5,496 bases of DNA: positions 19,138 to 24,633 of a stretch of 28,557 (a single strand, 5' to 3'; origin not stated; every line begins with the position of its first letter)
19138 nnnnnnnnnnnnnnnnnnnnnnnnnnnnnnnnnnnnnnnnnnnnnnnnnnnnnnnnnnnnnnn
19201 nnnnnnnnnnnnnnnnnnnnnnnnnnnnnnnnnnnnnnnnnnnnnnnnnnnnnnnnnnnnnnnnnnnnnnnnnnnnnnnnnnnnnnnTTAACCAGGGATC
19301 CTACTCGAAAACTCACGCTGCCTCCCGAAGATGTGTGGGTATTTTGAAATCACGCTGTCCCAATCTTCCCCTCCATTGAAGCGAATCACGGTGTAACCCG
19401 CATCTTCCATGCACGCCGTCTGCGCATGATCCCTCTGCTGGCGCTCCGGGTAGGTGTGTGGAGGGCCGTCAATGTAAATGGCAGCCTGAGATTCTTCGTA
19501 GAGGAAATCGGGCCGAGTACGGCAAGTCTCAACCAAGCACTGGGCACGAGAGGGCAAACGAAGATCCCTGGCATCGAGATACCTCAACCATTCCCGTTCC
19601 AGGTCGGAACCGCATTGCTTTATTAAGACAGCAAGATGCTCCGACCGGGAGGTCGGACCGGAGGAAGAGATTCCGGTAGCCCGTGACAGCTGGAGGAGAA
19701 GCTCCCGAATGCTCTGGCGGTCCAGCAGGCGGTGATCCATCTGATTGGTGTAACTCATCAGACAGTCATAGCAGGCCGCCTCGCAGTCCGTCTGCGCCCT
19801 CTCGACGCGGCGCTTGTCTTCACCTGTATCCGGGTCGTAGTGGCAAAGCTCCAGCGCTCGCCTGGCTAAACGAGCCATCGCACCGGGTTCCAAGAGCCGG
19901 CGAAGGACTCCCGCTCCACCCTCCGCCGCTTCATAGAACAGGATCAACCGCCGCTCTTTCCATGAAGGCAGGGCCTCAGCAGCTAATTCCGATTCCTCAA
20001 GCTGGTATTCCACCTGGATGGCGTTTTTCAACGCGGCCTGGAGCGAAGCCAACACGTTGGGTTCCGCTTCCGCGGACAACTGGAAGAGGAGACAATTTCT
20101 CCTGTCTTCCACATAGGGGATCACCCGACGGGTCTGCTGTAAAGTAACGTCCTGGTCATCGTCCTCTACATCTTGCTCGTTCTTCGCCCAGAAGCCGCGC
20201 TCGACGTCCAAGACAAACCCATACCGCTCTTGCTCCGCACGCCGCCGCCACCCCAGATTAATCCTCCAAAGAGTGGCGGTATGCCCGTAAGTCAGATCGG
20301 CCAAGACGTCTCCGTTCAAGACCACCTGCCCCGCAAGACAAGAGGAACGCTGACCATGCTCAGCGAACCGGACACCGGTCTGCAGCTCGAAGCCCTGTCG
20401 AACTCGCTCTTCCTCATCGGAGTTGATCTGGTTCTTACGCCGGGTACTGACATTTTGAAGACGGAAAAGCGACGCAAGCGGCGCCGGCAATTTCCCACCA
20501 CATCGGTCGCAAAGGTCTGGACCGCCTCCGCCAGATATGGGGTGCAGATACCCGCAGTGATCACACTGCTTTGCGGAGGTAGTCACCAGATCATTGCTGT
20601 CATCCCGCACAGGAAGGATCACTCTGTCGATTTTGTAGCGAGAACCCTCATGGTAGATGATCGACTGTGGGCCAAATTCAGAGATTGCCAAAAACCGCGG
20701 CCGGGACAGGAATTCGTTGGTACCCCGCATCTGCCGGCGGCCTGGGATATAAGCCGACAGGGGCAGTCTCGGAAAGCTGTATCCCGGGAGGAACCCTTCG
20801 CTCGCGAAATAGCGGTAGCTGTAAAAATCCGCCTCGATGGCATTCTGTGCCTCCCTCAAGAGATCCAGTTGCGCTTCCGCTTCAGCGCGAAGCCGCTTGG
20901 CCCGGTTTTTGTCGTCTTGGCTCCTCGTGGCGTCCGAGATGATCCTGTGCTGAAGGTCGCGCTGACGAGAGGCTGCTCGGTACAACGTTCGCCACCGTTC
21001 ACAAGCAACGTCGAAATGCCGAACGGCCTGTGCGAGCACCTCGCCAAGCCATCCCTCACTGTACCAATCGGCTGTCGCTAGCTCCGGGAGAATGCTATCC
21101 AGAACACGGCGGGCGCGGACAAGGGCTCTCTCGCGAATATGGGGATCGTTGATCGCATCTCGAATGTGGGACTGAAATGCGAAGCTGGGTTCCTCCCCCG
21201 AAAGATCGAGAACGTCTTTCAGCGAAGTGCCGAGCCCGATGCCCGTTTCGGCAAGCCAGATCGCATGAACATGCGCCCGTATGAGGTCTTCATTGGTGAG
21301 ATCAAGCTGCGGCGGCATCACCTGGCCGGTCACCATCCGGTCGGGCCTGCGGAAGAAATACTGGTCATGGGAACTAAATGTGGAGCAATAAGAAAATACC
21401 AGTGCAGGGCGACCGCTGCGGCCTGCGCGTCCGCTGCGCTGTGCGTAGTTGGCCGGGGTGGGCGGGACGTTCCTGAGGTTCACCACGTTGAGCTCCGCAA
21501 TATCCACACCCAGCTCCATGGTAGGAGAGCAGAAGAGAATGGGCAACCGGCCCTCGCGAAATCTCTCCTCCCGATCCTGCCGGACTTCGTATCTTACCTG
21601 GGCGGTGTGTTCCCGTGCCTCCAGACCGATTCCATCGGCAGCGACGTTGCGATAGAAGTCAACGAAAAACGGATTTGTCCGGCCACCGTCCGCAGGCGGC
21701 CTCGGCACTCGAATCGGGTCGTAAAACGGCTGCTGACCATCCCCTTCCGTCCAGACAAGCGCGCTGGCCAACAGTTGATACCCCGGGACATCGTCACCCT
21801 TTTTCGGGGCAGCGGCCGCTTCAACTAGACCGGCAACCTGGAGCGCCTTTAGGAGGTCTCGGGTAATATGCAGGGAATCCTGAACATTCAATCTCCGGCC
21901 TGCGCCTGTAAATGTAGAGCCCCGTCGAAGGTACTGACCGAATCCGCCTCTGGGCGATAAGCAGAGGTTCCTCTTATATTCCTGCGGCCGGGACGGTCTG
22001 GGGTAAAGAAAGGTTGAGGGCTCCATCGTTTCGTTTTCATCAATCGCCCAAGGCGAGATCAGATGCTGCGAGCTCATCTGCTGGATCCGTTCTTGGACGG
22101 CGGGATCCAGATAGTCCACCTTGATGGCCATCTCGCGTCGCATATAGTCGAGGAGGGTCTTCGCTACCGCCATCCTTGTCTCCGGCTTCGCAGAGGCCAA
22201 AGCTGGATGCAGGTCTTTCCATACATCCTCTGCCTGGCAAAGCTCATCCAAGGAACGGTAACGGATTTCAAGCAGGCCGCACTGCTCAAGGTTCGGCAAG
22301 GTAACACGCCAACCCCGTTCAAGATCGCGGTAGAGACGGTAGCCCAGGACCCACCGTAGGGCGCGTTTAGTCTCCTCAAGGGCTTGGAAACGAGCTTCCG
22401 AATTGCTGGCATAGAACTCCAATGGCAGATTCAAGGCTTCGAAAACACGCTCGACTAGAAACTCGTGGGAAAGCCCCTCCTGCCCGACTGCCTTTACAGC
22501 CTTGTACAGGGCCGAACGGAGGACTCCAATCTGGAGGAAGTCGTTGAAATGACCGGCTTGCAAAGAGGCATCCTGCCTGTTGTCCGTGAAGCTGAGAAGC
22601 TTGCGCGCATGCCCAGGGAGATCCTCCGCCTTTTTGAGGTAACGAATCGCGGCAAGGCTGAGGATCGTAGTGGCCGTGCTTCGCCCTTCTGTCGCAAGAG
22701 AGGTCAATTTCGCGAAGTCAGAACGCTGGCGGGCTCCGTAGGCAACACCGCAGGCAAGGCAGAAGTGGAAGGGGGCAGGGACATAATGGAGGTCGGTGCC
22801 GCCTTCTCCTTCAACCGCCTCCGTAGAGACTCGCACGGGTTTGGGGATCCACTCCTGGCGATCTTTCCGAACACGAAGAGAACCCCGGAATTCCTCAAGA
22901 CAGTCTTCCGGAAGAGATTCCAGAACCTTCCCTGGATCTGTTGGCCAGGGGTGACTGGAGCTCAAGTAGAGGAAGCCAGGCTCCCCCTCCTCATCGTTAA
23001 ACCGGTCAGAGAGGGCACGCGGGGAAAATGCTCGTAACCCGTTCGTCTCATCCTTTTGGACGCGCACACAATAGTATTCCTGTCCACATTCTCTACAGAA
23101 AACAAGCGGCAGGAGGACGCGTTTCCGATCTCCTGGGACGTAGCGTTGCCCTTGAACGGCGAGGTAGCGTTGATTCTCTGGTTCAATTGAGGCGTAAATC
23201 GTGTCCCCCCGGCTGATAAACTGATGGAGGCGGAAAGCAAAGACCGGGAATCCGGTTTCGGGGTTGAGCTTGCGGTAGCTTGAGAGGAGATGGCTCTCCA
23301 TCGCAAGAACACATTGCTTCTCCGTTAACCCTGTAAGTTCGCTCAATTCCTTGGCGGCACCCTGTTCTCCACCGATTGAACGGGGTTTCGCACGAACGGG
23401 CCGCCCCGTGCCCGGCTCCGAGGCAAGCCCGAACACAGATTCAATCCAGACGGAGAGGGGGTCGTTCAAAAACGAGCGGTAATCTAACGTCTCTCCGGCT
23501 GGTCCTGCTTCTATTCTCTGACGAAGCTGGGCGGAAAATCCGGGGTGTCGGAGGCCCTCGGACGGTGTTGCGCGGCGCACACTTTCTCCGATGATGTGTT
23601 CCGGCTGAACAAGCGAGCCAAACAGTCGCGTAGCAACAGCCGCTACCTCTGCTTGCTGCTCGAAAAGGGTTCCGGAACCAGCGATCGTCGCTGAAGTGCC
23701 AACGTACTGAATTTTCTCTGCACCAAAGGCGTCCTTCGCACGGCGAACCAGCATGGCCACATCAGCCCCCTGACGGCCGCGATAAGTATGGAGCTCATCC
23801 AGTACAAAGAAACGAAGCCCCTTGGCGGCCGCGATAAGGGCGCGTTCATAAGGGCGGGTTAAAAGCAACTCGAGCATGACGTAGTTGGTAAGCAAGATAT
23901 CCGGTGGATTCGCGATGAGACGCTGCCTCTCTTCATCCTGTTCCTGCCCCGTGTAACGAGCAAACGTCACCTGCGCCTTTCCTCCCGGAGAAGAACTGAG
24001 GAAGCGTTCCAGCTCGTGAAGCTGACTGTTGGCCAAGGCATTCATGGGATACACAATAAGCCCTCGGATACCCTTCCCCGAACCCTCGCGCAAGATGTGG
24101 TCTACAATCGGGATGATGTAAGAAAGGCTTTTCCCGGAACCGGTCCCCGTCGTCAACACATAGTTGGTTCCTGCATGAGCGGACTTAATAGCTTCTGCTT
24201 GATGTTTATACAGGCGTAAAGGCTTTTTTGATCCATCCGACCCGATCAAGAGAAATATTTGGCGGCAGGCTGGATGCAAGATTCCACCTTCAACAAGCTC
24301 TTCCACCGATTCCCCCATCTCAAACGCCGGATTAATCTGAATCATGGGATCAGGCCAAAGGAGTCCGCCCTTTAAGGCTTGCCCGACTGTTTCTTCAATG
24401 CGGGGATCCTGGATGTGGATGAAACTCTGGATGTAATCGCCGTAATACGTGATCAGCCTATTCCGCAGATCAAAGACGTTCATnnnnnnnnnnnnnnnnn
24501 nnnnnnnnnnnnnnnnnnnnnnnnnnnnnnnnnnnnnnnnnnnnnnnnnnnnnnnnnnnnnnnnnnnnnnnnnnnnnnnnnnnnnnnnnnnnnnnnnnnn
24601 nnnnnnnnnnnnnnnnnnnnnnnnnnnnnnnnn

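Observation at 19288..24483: Giant helicase with split RecA lobes, two Cys4 modules and a C-terminal Vsr-like endonuclease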

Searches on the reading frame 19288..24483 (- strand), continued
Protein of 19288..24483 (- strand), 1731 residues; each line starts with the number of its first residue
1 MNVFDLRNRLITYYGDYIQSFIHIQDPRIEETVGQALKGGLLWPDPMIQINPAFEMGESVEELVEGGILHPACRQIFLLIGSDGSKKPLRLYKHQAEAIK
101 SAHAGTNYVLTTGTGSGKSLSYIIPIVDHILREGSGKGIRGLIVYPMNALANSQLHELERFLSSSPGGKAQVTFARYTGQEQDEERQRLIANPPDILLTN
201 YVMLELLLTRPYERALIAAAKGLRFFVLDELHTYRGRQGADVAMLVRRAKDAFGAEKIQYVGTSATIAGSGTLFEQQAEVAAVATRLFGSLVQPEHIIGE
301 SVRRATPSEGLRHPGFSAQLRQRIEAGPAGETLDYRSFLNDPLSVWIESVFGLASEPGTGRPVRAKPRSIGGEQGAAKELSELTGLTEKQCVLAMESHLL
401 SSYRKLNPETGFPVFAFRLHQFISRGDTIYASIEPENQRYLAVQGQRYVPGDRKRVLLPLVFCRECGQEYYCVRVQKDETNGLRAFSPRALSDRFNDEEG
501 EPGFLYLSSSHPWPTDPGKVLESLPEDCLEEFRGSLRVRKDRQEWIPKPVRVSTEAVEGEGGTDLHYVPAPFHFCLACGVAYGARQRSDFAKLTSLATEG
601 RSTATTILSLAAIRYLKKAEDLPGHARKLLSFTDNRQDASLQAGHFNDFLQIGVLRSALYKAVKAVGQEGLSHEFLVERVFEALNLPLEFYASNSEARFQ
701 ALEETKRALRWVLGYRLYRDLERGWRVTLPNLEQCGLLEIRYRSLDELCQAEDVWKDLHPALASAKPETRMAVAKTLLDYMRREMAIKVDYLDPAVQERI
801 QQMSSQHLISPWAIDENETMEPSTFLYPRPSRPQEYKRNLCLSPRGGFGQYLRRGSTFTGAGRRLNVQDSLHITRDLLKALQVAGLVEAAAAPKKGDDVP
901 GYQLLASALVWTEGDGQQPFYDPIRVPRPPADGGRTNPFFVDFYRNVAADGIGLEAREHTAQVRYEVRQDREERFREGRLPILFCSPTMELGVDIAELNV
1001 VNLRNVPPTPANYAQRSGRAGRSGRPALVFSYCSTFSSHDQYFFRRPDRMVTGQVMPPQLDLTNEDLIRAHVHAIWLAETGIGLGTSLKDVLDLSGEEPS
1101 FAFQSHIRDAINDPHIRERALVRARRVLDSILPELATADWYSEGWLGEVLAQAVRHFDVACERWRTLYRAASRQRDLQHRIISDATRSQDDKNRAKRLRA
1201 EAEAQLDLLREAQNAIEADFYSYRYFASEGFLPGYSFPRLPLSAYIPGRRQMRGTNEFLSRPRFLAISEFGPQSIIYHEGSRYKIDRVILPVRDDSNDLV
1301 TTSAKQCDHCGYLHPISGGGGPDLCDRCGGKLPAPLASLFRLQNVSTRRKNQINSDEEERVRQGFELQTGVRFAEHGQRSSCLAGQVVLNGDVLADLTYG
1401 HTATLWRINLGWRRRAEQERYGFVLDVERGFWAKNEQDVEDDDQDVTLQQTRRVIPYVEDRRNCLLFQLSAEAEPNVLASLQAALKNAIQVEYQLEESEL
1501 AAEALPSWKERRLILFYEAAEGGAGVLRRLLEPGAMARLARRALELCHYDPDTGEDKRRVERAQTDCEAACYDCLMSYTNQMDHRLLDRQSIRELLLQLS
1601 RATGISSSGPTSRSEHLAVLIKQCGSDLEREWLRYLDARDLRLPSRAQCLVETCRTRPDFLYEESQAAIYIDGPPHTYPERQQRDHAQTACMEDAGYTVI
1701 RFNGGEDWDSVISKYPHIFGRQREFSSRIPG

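Call 52: find_related_loci(query=A1, collection=genome_contigs, flank=10000)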
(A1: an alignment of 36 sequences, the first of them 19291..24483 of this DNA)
Query A1 (1731 aa) in genome_contigs; peptide patterns used: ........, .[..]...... (x = any residue, [..] = any of these).
600 stretches matched a pattern (row limit reached: there are more); 597 encode a relative of the query (tblastn E <= 1e-3); the best 80 are kept; 80 distinct loci.
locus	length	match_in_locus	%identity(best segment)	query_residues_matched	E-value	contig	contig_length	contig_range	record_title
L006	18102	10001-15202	62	1-1720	0e+0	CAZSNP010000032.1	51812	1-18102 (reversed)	MAG TPA_asm: uncultured Anaerolineales bacterium isolate binchicken_co107_470 genome assembly, contig: NODE_1644_length_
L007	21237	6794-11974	59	1-1727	0e+0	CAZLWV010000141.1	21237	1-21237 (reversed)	MAG TPA_asm: uncultured Planctomycetaceae bacterium isolate SRP239243_co1_433 genome assembly, contig: NODE_3929_length_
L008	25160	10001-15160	58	1-1721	0e+0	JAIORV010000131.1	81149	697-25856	MAG: Vulcanimicrobiota bacterium isolate SMBSF27 20075_Bin_1_contigs_1_c_000000000015, whole genome shotgun sequence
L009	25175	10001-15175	57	1-1720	0e+0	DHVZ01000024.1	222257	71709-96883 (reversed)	MAG TPA_asm: Anaerolineales bacterium UBA5195 UBA5195_contig_1129, whole genome shotgun sequence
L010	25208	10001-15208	56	1-1730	0e+0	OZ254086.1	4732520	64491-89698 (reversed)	MAG: Calditrichales bacterium isolate 9af047bb-fff5-47c5-8bde-b903f089fbd6 genome assembly, chromosome: 1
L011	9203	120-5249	58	1-1720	0e+0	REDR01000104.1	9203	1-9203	MAG: Anaerolineaceae bacterium isolate GEM2.Bin39 NODE_11301_length_9203_cov_19.8376, whole genome shotgun sequence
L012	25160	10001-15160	58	1-1720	0e+0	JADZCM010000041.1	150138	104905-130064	MAG: Bryobacterales bacterium isolate SJ723 c_000001362573, whole genome shotgun sequence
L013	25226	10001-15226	57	1-1730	0e+0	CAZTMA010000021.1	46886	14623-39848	MAG TPA_asm: uncultured Anaerolineales bacterium isolate SRP239243_co1_342 genome assembly, contig: NODE_921_length_4688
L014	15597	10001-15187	57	1-1721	0e+0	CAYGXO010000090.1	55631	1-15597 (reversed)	MAG TPA_asm: uncultured Spirochaetaceae bacterium isolate ERP119294_co2_1 genome assembly, contig: k141_2720659, whole g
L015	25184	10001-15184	55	1-1724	0e+0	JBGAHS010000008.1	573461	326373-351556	MAG: Candidatus Obscuribacteraceae bacterium isolate MAG_MBR_H125.54 MBRH125-54_opera_contig_81, whole genome shotgun se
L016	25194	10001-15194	65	1-1721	0e+0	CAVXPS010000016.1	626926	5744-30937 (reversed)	MAG: uncultured Actinomycetes bacterium isolate MFD05454.bin.1.254 genome assembly, contig: contig_7195, whole genome sh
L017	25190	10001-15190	58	1-1723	0e+0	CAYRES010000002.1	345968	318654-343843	MAG TPA_asm: uncultured Gaiellales bacterium isolate SRP241326_co1_353 genome assembly, contig: NODE_14_length_345968_co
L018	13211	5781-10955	59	1-1720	0e+0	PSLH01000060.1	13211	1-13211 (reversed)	MAG: Thermoleophilia bacterium isolate ERB_19_2 NODE_1482_length_13211_cov_3.584600, whole genome shotgun sequence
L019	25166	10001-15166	58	1-1720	0e+0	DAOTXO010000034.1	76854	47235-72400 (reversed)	MAG TPA_asm: Anaerolineae bacterium isolate H21_261 k133_528202, whole genome shotgun sequence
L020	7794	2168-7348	57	1-1720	0e+0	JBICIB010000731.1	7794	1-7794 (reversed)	MAG: Planctomycetota bacterium JB042 k127_44399, whole genome shotgun sequence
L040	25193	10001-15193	51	1-1731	0e+0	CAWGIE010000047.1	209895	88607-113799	MAG: uncultured bacterium isolate MFD02416.bin.2.262 genome assembly, contig: contig_9520, whole genome shotgun sequence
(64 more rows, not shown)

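Call 57: search_protein_families(library=pfam, proteins=[L015:15520-17601:+, L015:15185-15520:+], max_evalue=0.01)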
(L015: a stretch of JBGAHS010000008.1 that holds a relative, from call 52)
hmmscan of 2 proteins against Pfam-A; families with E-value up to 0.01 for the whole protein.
L015:15520-17601:+ (693 aa): 11 families
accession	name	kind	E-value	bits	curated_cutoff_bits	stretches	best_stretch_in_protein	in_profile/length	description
PF13361.12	UvrD_C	-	2.2e-25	90.3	25.6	2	601-672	284-348/350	UvrD-like helicase C-terminal domain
PF00580.27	UvrD-helicase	-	5.5e-23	82.4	23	1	229-468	2-254/271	UvrD/REP helicase N-terminal domain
PF13245.12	AAA_19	-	7.4e-13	49.3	25.1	1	232-468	1-132/134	AAA domain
PF13538.12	UvrD_C_2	-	1.1e-09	38.4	27.4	2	647-669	29-51/52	UvrD-like helicase C-terminal domain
PF13604.12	AAA_30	-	7.9e-07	29.4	27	1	244-326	21-96/191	AAA domain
PF09848.15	SLFN-g3_helicase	-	1.3e-05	25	24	1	246-290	6-52/354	Schlafen group 3, DNA/RNA helicase domain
PF13191.12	AAA_16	-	3e-05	25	32.6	1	238-453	22-160/167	AAA ATPase domain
PF13401.12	AAA_22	-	4.9e-05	24.1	27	0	240-326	4-92/130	AAA domain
PF13087.12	AAA_12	-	8.4e-05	22.7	27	0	540-669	89-190/195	AAA domain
PF01443.25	Viral_helicase1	-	0.0016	18.8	21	0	421-469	55-101/228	Viral superfamily 1 RNA helicase core domain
PF25199.1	nSTAND_NTPase5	-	0.0087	16.3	34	0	244-306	44-105/145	Novel STAND NTPase 5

L015:15185-15520:+ (111 aa): 0 families

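Call 58: search_protein_families(library=padloc, proteins=[L015:15520-17601:+], max_evalue=0.01)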
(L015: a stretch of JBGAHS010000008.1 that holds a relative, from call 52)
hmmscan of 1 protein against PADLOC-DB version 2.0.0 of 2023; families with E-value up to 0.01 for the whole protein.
L015:15520-17601:+ (693 aa): 45 families (the best 25 are shown)
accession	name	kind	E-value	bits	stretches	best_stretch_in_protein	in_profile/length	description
PDLC01087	C3a187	-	8.2e-41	138.4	2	422-678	316-549/559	NERD+UvrD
PDLC00132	GajB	-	4e-37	126.1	3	423-595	212-386/625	UrvD helicase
PDLC03802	RTasHel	-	1.7e-34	117.7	2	229-578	7-332/675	DRT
PDLC00114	GajB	-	2.3e-29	100.5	2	225-585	5-376/635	UrvD helicase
PDLC00117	GajB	-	7.4e-28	95.4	2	251-593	37-383/604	UrvD helicase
PDLC00104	GajB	-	2.1e-22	77.6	2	240-582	14-317/574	UrvD helicase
PDLC00121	GajB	-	1e-17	61.9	2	244-588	21-361/565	UrvD helicase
PDLC00103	GajB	-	5e-16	56.7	2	244-588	31-376/612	UrvD helicase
PDLC00107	GajB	-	9.2e-16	55.6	2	423-587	213-373/587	UrvD helicase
PDLC00127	GajB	-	9.8e-16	55.4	2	244-587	23-364/594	UrvD helicase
PDLC00108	GajB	-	4e-15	53.7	2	422-590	55-222/445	UrvD helicase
PDLC00123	GajB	-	1.9e-13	47.9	2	604-669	442-505/540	UrvD helicase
PDLC03813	RTasNERD-Hel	-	1.8e-11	41.9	2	417-504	289-372/519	DRT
PDLC00134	GajB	-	2.4e-11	41.4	1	424-569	211-357/431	UrvD helicase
PDLC02350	AbiO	-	6.5e-11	39.6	2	422-508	254-343/468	AbiO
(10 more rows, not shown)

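Call 59: list_cluster_members(proteins=[P0001, P0048, P0025])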
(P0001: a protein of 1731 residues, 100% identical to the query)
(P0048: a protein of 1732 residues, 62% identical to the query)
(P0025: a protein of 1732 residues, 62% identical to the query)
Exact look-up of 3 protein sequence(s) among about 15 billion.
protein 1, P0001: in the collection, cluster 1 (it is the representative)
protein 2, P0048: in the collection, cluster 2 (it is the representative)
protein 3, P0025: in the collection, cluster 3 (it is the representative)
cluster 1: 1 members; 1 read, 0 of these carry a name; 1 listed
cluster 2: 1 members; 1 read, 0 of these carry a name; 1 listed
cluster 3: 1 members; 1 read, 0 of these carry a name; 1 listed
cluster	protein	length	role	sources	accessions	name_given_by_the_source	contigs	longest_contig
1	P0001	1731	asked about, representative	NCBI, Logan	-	-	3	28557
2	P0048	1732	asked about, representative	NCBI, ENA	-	-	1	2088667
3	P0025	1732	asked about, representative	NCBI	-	-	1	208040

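Call 60: find_encoding_contigs(protein=P0001, flank=10000, max_places=3)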
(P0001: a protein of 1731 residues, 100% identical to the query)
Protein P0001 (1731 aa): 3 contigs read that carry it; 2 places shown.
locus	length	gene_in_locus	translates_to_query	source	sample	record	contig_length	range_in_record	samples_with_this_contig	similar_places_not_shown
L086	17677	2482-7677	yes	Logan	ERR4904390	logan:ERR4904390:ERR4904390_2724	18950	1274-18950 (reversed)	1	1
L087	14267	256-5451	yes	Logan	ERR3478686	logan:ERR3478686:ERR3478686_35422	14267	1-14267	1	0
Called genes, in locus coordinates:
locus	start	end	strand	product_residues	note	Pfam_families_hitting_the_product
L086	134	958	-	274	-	-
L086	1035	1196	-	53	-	-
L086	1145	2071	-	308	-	PF12705:PDDEXK_1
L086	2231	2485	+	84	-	PF12728:HTH_17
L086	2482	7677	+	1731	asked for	PF00270:DEAD, PF00271:Helicase_C, PF09369:MZB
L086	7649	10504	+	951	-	PF00176:SNF2-rel_dom, PF00270:DEAD (weak), PF04851:ResIII (weak), PF00271:Helicase_C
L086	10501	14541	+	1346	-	PF02384:N6_Mtase (weak), PF07669:Eco57I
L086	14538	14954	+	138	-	-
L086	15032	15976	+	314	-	-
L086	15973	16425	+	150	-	-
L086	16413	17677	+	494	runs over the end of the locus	PF11074:DUF2779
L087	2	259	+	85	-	?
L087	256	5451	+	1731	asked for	PF00270:DEAD, PF00271:Helicase_C, PF09369:MZB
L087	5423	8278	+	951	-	PF00176:SNF2-rel_dom, PF00270:DEAD (weak), PF04851:ResIII (weak), PF00271:Helicase_C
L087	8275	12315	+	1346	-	PF02384:N6_Mtase (weak), PF07669:Eco57I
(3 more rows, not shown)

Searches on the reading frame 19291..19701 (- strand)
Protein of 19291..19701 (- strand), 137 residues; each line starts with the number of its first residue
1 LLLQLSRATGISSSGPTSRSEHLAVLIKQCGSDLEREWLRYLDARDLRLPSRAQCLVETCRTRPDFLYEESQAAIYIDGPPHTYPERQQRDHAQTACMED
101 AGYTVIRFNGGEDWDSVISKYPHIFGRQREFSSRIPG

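Call 28: search_solved_structures(query=A4, max_evalue=10, show_alignments=3)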
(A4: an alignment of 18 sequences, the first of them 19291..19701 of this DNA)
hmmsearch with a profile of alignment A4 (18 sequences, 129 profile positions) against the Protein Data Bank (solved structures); distinct sequences matched with E-value up to 10: 1.
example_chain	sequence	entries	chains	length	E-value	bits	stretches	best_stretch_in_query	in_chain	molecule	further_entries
3hrl_A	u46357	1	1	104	0.048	16.6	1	64-115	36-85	Endonuclease-Like Protein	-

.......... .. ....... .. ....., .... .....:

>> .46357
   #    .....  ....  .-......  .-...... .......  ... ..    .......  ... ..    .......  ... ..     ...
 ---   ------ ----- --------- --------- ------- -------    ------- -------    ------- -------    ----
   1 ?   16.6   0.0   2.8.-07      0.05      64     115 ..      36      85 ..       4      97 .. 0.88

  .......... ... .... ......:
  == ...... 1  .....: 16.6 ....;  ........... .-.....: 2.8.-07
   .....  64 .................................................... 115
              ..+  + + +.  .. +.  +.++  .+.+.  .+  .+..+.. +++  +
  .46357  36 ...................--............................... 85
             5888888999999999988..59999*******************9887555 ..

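Call 29: search_protein_families(library=pfam, alignment_id=A4, max_evalue=1)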
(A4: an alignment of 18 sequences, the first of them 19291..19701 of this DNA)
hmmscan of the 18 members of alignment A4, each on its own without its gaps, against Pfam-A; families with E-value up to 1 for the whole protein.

A. member 1, window:19291-19701:- (137 aa): 2 families
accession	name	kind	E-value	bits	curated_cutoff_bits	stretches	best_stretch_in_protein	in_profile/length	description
PF04480.18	DUF559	-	3.8e-06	27.2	20.6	1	34-110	17-90/109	Protein of unknown function (DUF559)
PF18741.7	MTES_1575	-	0.0093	16.5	38.2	1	70-110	37-78/96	REase_MTES_1575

B. families by the number of members that match (of 18 scanned): 13 families
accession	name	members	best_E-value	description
PF04480.18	DUF559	18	8e-09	Protein of unknown function (DUF559)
PF18741.7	MTES_1575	17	0.00044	REase_MTES_1575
PF10881.14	DUF2726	9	0.0016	Protein of unknown function (DUF2726)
PF18944.7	DUF5691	2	0.011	Family of unknown function (DUF5691)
PF13670.12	PepSY_2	2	0.054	Peptidase propeptide and YPEB domain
PF05724.17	TPMT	1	0.011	Thiopurine S-methyltransferase (TPMT)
PF20254.3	DMFA2_C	1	0.013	N,N-dimethylformamidase beta subunit-like, C-terminal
PF03709.21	OKR_DC_1_N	1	0.033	Orn/Lys/Arg decarboxylase, N-terminal domain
PF05051.18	COX17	1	0.061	Cytochrome C oxidase copper chaperone (COX17)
PF07095.16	IgaA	1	0.13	Intracellular growth attenuator protein IgaA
PF03852.21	Vsr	1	0.14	DNA mismatch endonuclease Vsr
PF13143.11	DUF3986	1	0.2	Protein of unknown function (DUF3986)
PF16367.11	RRM_7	1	0.25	RNA recognition motif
